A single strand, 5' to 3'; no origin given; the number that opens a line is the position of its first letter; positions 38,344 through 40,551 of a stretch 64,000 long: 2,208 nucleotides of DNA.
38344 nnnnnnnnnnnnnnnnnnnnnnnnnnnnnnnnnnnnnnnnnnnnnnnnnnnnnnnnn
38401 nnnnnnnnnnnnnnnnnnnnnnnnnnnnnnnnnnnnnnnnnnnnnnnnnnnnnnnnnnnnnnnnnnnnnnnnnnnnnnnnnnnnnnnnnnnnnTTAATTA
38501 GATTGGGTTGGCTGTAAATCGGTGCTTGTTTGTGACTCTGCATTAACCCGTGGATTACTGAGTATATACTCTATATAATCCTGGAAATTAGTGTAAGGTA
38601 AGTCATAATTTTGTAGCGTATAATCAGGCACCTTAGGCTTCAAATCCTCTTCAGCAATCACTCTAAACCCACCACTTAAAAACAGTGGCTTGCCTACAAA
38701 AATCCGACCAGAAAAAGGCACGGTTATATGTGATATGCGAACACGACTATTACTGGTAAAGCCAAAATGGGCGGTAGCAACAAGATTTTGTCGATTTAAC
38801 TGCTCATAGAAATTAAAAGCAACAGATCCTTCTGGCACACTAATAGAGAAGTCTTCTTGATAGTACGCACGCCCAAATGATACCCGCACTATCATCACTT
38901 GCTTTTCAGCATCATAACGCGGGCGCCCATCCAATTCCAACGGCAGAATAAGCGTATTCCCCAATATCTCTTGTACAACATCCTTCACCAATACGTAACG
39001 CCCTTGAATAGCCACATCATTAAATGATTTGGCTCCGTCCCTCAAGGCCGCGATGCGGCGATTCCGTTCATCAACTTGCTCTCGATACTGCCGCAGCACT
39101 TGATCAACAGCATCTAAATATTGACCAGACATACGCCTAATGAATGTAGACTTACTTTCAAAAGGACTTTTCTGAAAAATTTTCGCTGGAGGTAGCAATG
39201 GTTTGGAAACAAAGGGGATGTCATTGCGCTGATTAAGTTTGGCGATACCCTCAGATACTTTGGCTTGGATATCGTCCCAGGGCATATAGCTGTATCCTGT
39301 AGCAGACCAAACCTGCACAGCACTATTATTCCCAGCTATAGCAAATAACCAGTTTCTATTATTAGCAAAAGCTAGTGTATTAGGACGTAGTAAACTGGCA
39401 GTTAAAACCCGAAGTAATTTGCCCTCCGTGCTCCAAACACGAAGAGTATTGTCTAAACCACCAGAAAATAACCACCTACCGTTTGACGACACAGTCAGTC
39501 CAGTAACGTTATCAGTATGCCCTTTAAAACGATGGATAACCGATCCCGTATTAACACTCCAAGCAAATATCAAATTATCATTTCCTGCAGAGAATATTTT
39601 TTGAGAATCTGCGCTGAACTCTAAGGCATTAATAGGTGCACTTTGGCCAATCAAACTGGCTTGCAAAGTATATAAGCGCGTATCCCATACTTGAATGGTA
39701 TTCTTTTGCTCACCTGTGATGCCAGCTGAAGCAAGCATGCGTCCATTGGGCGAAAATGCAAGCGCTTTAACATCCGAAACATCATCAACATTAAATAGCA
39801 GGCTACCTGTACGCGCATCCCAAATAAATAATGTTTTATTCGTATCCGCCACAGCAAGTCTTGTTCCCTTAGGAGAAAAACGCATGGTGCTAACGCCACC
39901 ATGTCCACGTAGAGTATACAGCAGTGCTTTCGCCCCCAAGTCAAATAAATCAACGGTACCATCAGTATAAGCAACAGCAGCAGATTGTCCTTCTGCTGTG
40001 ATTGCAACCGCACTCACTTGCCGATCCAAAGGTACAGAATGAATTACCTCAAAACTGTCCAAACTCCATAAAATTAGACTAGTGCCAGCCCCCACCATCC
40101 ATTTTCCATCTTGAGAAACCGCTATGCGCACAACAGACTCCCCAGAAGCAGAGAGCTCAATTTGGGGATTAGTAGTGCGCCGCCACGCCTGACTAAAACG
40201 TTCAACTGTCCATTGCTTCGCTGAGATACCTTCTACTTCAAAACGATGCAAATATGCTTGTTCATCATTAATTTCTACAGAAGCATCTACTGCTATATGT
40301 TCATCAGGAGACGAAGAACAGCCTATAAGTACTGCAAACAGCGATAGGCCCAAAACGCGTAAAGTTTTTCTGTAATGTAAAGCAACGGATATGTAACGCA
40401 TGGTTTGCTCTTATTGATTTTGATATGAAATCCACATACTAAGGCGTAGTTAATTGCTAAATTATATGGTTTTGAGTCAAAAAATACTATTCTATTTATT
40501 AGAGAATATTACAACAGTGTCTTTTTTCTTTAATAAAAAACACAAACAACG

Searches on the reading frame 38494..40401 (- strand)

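Call 43: search_protein_families(library=ncbifam, proteins=[window:38494-40401:-], max_evalue=0.00001)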
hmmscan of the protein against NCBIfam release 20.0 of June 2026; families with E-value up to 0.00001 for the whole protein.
window:38494-40401:- (635 aa): 2 families
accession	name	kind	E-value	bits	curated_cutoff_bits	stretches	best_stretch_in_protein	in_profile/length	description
TIGR03866.1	PQQ_ABC_repeats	subfamily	1.5e-06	27.5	287.3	0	114-272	28-184/310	PQQ-dependent catabolism-associated beta-propeller protein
NF048007.1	MmpL3Stblzr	equivalog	3.3e-06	26.5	600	0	189-275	113-200/366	MmpL3/TtfA transport complex stabilizer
